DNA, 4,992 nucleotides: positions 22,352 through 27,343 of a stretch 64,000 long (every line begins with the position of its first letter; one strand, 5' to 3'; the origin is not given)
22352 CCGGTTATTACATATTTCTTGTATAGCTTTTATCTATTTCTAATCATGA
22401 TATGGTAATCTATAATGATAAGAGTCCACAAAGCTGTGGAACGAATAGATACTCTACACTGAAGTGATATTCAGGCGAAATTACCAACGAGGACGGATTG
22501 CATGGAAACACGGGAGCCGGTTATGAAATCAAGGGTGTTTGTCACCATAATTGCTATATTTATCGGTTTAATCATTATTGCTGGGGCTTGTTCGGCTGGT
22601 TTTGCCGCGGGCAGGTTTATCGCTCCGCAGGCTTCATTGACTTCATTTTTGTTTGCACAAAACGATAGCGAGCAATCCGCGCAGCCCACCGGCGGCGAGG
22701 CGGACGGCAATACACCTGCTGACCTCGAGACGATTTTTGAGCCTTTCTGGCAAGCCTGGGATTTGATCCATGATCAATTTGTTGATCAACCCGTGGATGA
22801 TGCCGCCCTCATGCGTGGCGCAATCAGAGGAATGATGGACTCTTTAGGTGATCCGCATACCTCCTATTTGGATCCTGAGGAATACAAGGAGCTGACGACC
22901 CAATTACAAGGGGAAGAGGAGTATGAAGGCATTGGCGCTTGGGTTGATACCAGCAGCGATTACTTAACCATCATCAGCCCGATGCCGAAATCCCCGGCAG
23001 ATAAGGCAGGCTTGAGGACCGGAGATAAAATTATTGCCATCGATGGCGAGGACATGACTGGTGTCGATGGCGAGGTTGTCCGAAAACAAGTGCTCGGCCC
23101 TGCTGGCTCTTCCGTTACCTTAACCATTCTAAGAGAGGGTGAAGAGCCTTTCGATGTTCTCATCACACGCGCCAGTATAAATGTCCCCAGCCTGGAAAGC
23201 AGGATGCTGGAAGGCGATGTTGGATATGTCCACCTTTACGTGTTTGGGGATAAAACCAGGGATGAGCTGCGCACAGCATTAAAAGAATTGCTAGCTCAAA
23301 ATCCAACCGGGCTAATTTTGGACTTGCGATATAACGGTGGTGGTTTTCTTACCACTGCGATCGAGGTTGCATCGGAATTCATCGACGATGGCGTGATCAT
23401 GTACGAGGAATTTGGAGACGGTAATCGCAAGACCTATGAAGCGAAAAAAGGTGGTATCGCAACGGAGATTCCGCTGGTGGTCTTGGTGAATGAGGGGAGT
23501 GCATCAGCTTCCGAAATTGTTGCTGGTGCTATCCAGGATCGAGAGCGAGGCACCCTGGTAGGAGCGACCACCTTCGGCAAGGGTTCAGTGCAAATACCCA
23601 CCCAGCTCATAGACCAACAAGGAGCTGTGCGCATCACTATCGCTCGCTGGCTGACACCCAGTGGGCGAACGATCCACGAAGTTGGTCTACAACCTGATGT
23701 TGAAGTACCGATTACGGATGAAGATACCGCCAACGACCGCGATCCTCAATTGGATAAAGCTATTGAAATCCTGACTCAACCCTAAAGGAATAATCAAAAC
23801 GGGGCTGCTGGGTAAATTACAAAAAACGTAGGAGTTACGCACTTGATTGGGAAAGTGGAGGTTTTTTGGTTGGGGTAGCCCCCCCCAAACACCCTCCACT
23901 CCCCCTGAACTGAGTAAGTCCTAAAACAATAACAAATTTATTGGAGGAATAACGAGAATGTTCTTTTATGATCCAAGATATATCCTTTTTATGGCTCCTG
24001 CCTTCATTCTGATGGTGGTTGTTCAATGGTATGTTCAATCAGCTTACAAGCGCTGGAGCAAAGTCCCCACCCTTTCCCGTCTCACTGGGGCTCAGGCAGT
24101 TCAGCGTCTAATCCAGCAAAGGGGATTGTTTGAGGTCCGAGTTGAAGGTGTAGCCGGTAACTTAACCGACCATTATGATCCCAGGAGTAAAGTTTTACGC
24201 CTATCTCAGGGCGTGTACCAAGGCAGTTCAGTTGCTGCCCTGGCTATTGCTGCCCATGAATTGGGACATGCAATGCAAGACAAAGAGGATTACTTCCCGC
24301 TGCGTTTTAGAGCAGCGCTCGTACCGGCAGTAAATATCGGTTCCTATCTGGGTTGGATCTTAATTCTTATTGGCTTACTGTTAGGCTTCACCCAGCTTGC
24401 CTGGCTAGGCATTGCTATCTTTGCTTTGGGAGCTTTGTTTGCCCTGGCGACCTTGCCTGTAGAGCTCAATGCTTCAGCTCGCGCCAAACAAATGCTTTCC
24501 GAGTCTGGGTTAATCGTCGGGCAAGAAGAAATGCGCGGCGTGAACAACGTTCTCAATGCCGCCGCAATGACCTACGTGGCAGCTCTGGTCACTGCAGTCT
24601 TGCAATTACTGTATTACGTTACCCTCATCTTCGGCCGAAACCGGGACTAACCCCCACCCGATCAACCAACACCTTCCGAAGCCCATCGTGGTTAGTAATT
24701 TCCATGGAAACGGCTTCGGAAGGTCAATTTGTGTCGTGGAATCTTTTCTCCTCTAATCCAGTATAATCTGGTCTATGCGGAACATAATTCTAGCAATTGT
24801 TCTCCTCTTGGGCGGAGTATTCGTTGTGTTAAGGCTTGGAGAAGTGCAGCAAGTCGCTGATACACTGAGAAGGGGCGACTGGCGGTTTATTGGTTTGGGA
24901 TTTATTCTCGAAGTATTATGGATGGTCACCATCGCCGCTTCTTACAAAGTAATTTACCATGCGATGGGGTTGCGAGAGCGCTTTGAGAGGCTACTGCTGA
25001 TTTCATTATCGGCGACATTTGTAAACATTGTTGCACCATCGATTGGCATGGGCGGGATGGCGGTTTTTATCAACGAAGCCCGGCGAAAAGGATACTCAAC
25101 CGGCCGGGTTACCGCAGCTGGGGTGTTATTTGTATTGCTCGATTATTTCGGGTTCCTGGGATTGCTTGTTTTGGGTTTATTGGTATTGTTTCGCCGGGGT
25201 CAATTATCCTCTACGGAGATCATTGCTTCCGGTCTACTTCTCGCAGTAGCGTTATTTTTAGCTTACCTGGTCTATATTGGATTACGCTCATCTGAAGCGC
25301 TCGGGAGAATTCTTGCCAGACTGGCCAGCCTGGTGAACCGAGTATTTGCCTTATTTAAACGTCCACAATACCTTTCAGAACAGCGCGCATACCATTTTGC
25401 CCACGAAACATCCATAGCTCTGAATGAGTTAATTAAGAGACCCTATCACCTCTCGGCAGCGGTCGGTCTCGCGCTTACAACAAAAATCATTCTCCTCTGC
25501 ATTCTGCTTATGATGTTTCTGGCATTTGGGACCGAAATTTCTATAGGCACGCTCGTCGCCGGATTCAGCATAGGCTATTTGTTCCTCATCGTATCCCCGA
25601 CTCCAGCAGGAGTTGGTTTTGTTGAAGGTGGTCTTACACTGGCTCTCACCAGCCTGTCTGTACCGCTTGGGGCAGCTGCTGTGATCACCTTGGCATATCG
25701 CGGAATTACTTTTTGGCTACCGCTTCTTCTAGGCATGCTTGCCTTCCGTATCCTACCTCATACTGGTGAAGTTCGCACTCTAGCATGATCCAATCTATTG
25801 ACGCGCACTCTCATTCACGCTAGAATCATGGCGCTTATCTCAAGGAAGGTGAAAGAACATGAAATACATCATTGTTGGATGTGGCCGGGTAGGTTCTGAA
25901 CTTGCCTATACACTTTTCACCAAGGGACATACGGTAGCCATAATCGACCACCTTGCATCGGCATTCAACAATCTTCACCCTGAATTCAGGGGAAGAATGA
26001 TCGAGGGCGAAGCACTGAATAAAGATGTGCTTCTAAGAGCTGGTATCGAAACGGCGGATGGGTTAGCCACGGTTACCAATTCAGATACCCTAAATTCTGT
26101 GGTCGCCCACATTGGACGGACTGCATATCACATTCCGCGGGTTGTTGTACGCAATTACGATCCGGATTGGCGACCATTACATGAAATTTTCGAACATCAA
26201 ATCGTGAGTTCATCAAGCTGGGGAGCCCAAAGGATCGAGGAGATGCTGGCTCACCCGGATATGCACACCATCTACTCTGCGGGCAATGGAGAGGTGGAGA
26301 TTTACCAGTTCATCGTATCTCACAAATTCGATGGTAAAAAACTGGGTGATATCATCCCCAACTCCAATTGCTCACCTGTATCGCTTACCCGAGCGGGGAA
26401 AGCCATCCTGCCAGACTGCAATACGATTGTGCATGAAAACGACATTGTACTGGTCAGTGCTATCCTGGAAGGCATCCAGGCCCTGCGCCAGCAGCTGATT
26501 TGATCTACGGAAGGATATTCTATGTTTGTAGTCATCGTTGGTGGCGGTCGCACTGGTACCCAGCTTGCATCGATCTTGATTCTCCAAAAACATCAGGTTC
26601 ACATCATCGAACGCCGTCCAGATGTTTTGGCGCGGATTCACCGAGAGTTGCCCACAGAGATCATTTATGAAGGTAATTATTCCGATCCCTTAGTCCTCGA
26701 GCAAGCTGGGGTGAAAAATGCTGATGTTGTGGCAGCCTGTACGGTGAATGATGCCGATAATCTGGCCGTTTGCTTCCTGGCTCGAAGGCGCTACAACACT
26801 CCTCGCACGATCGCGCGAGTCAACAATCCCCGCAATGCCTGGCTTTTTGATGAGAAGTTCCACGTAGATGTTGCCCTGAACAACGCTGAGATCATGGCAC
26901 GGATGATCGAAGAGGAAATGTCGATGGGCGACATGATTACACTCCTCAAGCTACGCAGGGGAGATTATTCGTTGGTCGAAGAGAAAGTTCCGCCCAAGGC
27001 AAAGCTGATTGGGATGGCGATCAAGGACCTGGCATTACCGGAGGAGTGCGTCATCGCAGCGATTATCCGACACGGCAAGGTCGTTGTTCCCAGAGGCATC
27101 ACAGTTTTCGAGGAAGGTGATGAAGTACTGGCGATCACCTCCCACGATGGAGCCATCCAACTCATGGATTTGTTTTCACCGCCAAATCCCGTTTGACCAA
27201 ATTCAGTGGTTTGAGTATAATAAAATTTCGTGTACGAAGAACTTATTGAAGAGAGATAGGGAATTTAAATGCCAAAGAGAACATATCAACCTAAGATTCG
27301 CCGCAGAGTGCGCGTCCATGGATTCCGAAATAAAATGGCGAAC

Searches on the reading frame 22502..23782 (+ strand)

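Call 23: search_protein_families(library=pfam, proteins=[window:22502-23782:+], max_evalue=0.0001)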
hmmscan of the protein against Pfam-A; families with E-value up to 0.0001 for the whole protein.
window:22502-23782:+ (427 aa): 5 families
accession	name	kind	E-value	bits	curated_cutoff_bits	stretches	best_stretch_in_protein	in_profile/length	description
PF03572.23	Peptidase_S41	-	7.7e-54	182.2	24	1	239-402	1-165/165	Peptidase family S41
PF17820.7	PDZ_6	-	6.2e-12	45.5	27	1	157-211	2-54/54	PDZ domain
PF22694.1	CtpB_N-like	-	1.7e-11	44.8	27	1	61-126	24-84/85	Activating protease CtpB N-terminal domain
PF00595.29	PDZ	-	2.1e-09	38.1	23.2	1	137-210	6-81/81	PDZ domain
PF13180.12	PDZ_2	-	2.9e-09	37.5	27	1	144-215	3-73/80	PDZ domain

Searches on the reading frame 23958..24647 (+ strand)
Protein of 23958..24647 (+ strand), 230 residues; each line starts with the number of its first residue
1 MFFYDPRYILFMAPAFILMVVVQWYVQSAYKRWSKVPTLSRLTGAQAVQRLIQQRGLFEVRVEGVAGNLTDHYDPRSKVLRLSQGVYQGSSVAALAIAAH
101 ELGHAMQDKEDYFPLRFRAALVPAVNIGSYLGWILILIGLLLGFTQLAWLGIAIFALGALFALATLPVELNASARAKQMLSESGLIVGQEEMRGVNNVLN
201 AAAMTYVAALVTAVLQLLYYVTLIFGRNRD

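Call 23: search_protein_families(library=pfam, proteins=[window:23958-24647:+], max_evalue=0.0001)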
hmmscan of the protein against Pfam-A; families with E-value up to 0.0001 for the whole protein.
window:23958-24647:+ (230 aa): 1 family
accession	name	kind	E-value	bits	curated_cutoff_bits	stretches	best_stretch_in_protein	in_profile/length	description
PF04298.18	Zn_peptidase_2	-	2.2e-83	279.5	27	1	8-223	1-216/218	Putative neutral zinc metallopeptidase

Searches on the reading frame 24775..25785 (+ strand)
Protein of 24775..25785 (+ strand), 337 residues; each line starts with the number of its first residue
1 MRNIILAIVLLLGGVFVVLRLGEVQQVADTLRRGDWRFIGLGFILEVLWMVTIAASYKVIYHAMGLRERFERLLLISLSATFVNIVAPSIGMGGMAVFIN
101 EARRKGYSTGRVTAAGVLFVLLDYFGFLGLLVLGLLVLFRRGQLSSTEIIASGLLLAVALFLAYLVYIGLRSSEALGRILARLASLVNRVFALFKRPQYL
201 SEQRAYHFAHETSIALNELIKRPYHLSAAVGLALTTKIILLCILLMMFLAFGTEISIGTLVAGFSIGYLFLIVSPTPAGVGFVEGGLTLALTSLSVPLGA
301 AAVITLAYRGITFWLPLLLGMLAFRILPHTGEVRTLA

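Call 23: search_protein_families(library=pfam, proteins=[window:24775-25785:+], max_evalue=0.0001)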
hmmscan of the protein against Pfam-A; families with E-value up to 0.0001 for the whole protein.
window:24775-25785:+ (337 aa): 1 family
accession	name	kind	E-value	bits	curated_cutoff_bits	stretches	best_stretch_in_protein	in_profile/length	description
PF03706.18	LPG_synthase_TM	-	6.6e-31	108.3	33.4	1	4-320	1-302/302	Lysylphosphatidylglycerol synthase TM region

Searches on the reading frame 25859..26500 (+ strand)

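Call 36: search_protein_families(library=pfam, proteins=[window:25859-26500:+], max_evalue=0.00001)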
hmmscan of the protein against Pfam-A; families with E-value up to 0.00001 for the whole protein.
window:25859-26500:+ (214 aa): 2 families
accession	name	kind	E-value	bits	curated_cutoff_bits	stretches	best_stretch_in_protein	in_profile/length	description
PF02254.24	TrkA_N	-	2.6e-18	66.8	23.8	1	3-104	1-101/116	TrkA-N domain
PF02080.26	TrkA_C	-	1.8e-07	31.4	27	1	154-212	9-69/71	TrkA-C domain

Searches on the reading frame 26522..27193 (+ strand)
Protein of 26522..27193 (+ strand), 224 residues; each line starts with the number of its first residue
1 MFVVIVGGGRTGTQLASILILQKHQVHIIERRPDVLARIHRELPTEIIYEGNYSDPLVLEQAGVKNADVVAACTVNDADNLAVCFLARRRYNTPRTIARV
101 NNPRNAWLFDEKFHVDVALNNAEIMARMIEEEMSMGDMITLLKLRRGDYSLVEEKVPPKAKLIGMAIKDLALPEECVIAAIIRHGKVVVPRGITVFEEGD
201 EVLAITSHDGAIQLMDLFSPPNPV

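Call 36: search_protein_families(library=pfam, proteins=[window:26522-27193:+], max_evalue=0.00001)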
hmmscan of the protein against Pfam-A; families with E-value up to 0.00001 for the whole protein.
window:26522-27193:+ (224 aa): 2 families
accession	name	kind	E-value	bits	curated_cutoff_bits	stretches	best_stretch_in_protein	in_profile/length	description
PF02254.24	TrkA_N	-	3.2e-25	89.1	23.8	1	3-119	1-114/116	TrkA-N domain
PF02080.26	TrkA_C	-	1.2e-16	60.8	27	1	151-218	1-70/71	TrkA-C domain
